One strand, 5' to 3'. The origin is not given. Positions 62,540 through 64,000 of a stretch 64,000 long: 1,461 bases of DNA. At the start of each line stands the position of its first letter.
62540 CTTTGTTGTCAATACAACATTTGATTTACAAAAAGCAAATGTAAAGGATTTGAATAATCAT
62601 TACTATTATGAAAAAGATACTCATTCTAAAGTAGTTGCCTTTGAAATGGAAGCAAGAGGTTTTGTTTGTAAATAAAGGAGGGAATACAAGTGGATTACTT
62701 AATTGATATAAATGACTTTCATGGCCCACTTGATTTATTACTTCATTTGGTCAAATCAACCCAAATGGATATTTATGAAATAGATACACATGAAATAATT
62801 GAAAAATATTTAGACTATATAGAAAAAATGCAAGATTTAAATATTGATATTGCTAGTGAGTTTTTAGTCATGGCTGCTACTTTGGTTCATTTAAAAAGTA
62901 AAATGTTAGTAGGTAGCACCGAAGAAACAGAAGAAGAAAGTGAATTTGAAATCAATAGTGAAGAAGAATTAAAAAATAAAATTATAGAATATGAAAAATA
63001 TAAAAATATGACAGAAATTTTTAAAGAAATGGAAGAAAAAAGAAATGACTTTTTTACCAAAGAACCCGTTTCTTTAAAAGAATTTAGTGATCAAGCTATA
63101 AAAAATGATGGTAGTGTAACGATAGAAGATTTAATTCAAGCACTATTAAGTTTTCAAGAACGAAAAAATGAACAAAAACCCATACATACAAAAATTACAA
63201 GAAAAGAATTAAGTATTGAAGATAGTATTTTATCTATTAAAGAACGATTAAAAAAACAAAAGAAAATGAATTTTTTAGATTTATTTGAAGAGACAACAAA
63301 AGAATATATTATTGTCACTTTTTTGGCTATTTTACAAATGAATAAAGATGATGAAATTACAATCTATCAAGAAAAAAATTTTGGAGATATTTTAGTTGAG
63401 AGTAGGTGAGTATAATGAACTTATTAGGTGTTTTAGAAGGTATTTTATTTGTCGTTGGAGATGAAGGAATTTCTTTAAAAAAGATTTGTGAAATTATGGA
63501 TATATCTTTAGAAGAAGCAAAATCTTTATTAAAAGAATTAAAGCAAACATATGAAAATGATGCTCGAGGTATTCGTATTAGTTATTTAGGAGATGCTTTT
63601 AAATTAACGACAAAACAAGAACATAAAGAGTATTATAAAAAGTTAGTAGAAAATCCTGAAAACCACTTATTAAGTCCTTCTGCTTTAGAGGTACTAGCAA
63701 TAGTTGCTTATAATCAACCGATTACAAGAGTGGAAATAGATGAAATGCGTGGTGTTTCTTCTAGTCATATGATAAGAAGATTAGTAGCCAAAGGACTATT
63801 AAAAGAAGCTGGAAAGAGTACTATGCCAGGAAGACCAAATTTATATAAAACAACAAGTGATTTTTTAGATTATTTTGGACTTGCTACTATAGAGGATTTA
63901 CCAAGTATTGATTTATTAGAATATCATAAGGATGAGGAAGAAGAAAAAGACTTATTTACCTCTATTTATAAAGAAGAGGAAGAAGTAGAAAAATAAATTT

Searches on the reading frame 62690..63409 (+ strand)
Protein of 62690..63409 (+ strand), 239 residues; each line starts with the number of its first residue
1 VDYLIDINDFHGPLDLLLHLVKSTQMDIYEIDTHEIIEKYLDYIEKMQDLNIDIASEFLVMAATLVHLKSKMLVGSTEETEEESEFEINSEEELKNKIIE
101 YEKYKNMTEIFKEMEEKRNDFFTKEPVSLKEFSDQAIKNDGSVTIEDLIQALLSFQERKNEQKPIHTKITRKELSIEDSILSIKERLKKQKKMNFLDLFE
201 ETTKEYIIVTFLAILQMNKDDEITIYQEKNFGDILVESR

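Call 56: search_protein_families(library=pfam, proteins=[window:62690-63409:+], max_evalue=0.0001)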
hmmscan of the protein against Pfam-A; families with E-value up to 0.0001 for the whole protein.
window:62690-63409:+ (239 aa): 1 family
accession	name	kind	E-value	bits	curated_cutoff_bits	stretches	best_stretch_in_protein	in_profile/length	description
PF02616.19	SMC_ScpA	-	8.4e-38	131.1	24.6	1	20-236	1-229/232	Segregation and condensation protein ScpA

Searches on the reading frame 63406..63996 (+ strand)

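Call 56: search_protein_families(library=pfam, proteins=[window:63406-63996:+], max_evalue=0.0001)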
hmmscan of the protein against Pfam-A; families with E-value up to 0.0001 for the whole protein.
window:63406-63996:+ (196 aa): 1 family
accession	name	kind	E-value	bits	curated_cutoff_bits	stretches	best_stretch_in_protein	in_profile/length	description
PF04079.22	SMC_ScpB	-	2.1e-54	183.9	27.4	1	9-167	2-159/160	Segregation and condensation complex subunit ScpB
